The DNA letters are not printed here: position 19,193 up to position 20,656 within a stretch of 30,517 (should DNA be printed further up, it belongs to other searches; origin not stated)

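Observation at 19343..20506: NDT-like/NUDIX fusion as a possible two-step NAD or NMN dismantling enzyme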

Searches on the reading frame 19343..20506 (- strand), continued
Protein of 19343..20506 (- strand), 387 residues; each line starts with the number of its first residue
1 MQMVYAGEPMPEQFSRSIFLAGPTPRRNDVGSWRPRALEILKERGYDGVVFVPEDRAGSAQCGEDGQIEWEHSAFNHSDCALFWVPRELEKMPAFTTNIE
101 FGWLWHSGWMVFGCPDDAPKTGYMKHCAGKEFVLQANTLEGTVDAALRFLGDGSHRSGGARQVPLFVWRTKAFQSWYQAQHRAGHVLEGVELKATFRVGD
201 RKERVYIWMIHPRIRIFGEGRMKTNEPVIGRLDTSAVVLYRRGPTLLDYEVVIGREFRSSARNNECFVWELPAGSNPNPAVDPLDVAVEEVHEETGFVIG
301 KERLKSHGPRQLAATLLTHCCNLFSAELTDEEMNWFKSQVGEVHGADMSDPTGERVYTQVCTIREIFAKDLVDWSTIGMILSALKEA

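Call 21: fold_search(model_id=the predicted structure, library=pdb)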
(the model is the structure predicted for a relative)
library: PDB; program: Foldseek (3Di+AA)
matches with E <= 10: 962; with E <= 0.001: 322
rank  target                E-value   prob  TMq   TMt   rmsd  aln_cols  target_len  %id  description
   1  9b1z_A                2.7e-12  1.00  0.35  0.63   4.7       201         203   19  Crystal structure of ADP-ribose diphosphatase from Klebsiella pneumoniae (Apo) (released 2024-03-27)
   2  9drd_B                5.9e-12  1.00  0.35  0.62   4.9       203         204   18  Crystal structure of ADP-ribose diphosphatase from Klebsiella pneumoniae (Apo, monoclinic P form 2) (released 2024-10-02)
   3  9b20_B                8.5e-12  1.00  0.36  0.66   4.6       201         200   19  Crystal structure of ADP-ribose diphosphatase from Klebsiella pneumoniae (AMP bound) (released 2024-03-27)
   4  9drd_D                8.5e-12  1.00  0.37  0.64   4.8       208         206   18  Crystal structure of ADP-ribose diphosphatase from Klebsiella pneumoniae (Apo, monoclinic P form 2) (released 2024-10-02)
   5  9dtc_B                1.7e-11  1.00  0.37  0.67   4.7       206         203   19  Crystal structure of ADP-ribose diphosphatase from Klebsiella pneumoniae (ADP Ribose bound, orthrhombic form2) (released 2024-10-09)
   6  9b22_A                2.6e-11  1.00  0.37  0.67   4.6       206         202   19  Crystal structure of ADP-ribose diphosphatase from Klebsiella pneumoniae (ADP Ribose and AMP bound) (released 2024-03-27)
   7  3o61_D                3.0e-11  1.00  0.36  0.69   5.0       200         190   18  Structure of the E100A E.coli GDP-mannose hydrolase (yffh) in complex with GDP-mannose and Mg++ (released 2011-05-11)
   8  1viq_A                3.6e-11  1.00  0.35  0.63   4.6       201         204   18  Crystal structure of putative ADP ribose pyrophosphatase (released 2003-12-30)
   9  9drf_H                4.5e-11  1.00  0.35  0.64   4.9       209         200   17  Crystal structure of ADP-ribose diphosphatase from Klebsiella pneumoniae (DTP bound, P21 form) (released 2024-10-02)
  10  9drf_G                4.8e-11  1.00  0.34  0.62   5.0       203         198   18  Crystal structure of ADP-ribose diphosphatase from Klebsiella pneumoniae (DTP bound, P21 form) (released 2024-10-02)
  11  3o69_B                5.1e-11  1.00  0.37  0.71   4.9       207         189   17  Structure of the E100A E.coli GDP-mannose hydrolase (yffh) in complex with Mg++ (released 2011-05-11)
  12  9b21_A                5.4e-11  1.00  0.36  0.64   4.6       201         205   19  Crystal structure of ADP-ribose diphosphatase from Klebsiella pneumoniae (ADP Ribose bound, Orthorhombic P form) (released 2024-03-27)
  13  9dt8_B                5.7e-11  1.00  0.35  0.64   4.8       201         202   19  Crystal structure of ADP-ribose diphosphatase from Klebsiella pneumoniae (ADP bound, Orthorhombic P) (released 2024-10-09)
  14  3o6z_B                7.3e-11  1.00  0.36  0.69   5.0       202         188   18  Structure of the D152A E.coli GDP-mannose hydrolase (yffh) in complex with Mg++ (released 2011-05-11)
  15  9b21_B                8.2e-11  1.00  0.37  0.67   4.6       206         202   19  Crystal structure of ADP-ribose diphosphatase from Klebsiella pneumoniae (ADP Ribose bound, Orthorhombic P form) (released 2024-03-27)
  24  3o61_C                2.0e-10  1.00  0.35  0.70   5.2       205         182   16  Structure of the E100A E.coli GDP-mannose hydrolase (yffh) in complex with GDP-mannose and Mg++ (released 2011-05-11)
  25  1g0s_B                2.0e-10  1.00  0.37  0.66   4.9       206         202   17  THE CRYSTAL STRUCTURE OF THE E.COLI ADP-RIBOSE PYROPHOSPHATASE (released 2001-05-02)
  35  3o61_A                2.7e-10  1.00  0.35  0.67   5.4       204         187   16  Structure of the E100A E.coli GDP-mannose hydrolase (yffh) in complex with GDP-mannose and Mg++ (released 2011-05-11)
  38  8rdz_C                2.9e-10  1.00  0.34  0.65   6.4       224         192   16  Crystal Structure of Human ADP-ribose Pyrophosphatase NUDT5 In complex with Ibrutinib (released 2024-05-01)
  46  1g0s_A                3.9e-10  1.00  0.34  0.63   6.6       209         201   16  THE CRYSTAL STRUCTURE OF THE E.COLI ADP-RIBOSE PYROPHOSPHATASE (released 2001-05-02)
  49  3o61_B                4.7e-10  1.00  0.36  0.70   5.1       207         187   16  Structure of the E100A E.coli GDP-mannose hydrolase (yffh) in complex with GDP-mannose and Mg++ (released 2011-05-11)
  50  9b1z_B                4.7e-10  1.00  0.34  0.62   5.2       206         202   17  Crystal structure of ADP-ribose diphosphatase from Klebsiella pneumoniae (Apo) (released 2024-03-27)
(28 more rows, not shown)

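Call 39: search_protein_families(library=pfam, proteins=[L020:9290-9937:+, L020:11168-12394:+, L020:12391-13464:+, L020:13772-14638:+, L052:7625-9001:+, L052:9009-9368:+, L052:11335-12522:+, L052:12580-13755:+, L077:7460-8845:+, L077:9192-9899:-], max_evalue=0.001)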
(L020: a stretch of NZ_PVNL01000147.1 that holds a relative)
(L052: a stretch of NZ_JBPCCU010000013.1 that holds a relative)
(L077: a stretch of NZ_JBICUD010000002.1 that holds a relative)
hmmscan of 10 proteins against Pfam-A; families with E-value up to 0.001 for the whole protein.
L020:9290-9937:+ (215 aa): 0 families

L020:11168-12394:+ (408 aa): 1 family
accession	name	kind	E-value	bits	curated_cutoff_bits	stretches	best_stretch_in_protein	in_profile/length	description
PF09937.14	DUF2169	-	2.6e-85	286.8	25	1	92-382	1-293/294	Uncharacterized protein conserved in bacteria (DUF2169)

L020:12391-13464:+ (357 aa): 0 families

L020:13772-14638:+ (288 aa): 0 families

L052:7625-9001:+ (458 aa): 18 families
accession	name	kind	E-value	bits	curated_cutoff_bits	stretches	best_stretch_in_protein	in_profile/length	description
PF01926.29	MMR_HSR1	-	4.1e-55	185.2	21.9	2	22-136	2-113/113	50S ribosome-binding GTPase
PF02421.24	FeoB_N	-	4.2e-26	91.8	27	2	196-357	2-153/156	Ferrous iron transport protein B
PF14714.11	KH_dom-like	-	2.8e-24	85.6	27.3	1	370-448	1-81/81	KH-domain-like of EngA bacterial GTPase enzymes, C-terminal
PF00009.33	GTP_EFTU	-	3.6e-19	69.5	26.5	2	20-144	4-139/188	Elongation factor Tu GTP binding domain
PF00350.29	Dynamin_N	-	2.9e-14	53.9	27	0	197-232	1-35/168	Dynamin family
PF03193.22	RsgA_GTPase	-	7.6e-12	45.8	30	0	196-228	108-140/174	RsgA GTPase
PF04548.22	AIG1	-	2.6e-11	43.7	27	1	23-125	4-109/212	AIG1 family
PF00071.28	Ras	-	6.1e-07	29.6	21.6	0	22-138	2-115/162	Ras family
PF08477.19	Roc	-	1.3e-06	29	27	0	22-138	2-119/119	Ras of Complex, Roc, domain of DAPkinase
PF13191.12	AAA_16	-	3.7e-06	28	32.6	0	12-146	17-150/167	AAA ATPase domain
PF00005.33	ABC_tran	-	2.8e-05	25.2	25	0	196-225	13-42/137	ABC transporter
PF13671.12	AAA_33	-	4.5e-05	24.2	27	0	22-138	2-107/143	AAA domain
PF03266.21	NTPase_1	-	6e-05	23.4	23.9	0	22-73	2-53/168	NTPase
PF13521.12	AAA_28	-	6.4e-05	23.7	27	0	196-228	1-34/164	AAA domain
PF09439.16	SRPRB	-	0.00011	22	25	0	20-125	4-102/178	Signal recognition particle receptor beta subunit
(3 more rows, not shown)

L052:9009-9368:+ (119 aa): 0 families

L052:11335-12522:+ (395 aa): 1 family
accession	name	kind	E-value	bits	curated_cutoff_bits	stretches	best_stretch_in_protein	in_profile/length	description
PF02898.20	NO_synthase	-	3e-151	503.9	22.7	1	33-391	3-361/362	Nitric oxide synthase, oxygenase domain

L052:12580-13755:+ (391 aa): 2 families
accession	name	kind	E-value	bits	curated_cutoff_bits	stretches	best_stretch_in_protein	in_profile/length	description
PF19420.4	DDAH_eukar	-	3.1e-06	27.1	23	0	156-293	23-180/291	N,N dimethylarginine dimethylhydrolase, eukaryotic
PF02274.22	ADI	-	1.3e-05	24.9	22.8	0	176-310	112-261/377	Arginine deiminase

L077:7460-8845:+ (461 aa): 16 families
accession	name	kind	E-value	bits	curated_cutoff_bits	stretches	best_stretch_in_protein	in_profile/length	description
PF01926.29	MMR_HSR1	-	3.9e-54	182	21.9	2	26-140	2-113/113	50S ribosome-binding GTPase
PF14714.11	KH_dom-like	-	8.5e-27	93.7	27.3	1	374-452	1-81/81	KH-domain-like of EngA bacterial GTPase enzymes, C-terminal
PF02421.24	FeoB_N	-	7.8e-26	90.9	27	2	200-361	2-153/156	Ferrous iron transport protein B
PF00009.33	GTP_EFTU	-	1.3e-20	74.3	26.5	2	274-367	86-185/188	Elongation factor Tu GTP binding domain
PF00350.29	Dynamin_N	-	5.6e-14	53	27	0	26-51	1-26/168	Dynamin family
PF04548.22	AIG1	-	2.1e-12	47.2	27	1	27-129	4-109/212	AIG1 family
PF03193.22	RsgA_GTPase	-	5.5e-11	43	30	0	25-56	108-139/174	RsgA GTPase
PF08477.19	Roc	-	2.8e-06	28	27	0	26-142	2-119/119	Ras of Complex, Roc, domain of DAPkinase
PF00071.28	Ras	-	5.2e-06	26.6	21.6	0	201-361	2-153/162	Ras family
PF00005.33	ABC_tran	-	4.4e-05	24.5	25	0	21-49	9-37/137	ABC transporter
PF13191.12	AAA_16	-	4.8e-05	24.3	32.6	0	22-148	24-144/167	AAA ATPase domain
PF03266.21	NTPase_1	-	7.2e-05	23.1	23.9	0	26-77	2-53/168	NTPase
PF13401.12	AAA_22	-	7.8e-05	23.4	27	0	25-59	7-33/130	AAA domain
PF02492.25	cobW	-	0.00042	20.4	20.7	0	75-149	88-161/180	CobW/HypB/UreG, nucleotide-binding domain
PF09547.16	SpoIVA_ATPase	-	0.00066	19.6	26.6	0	26-120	20-113/237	Stage IV sporulation protein A, ATPase domain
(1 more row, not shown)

L077:9192-9899:- (235 aa): 0 families
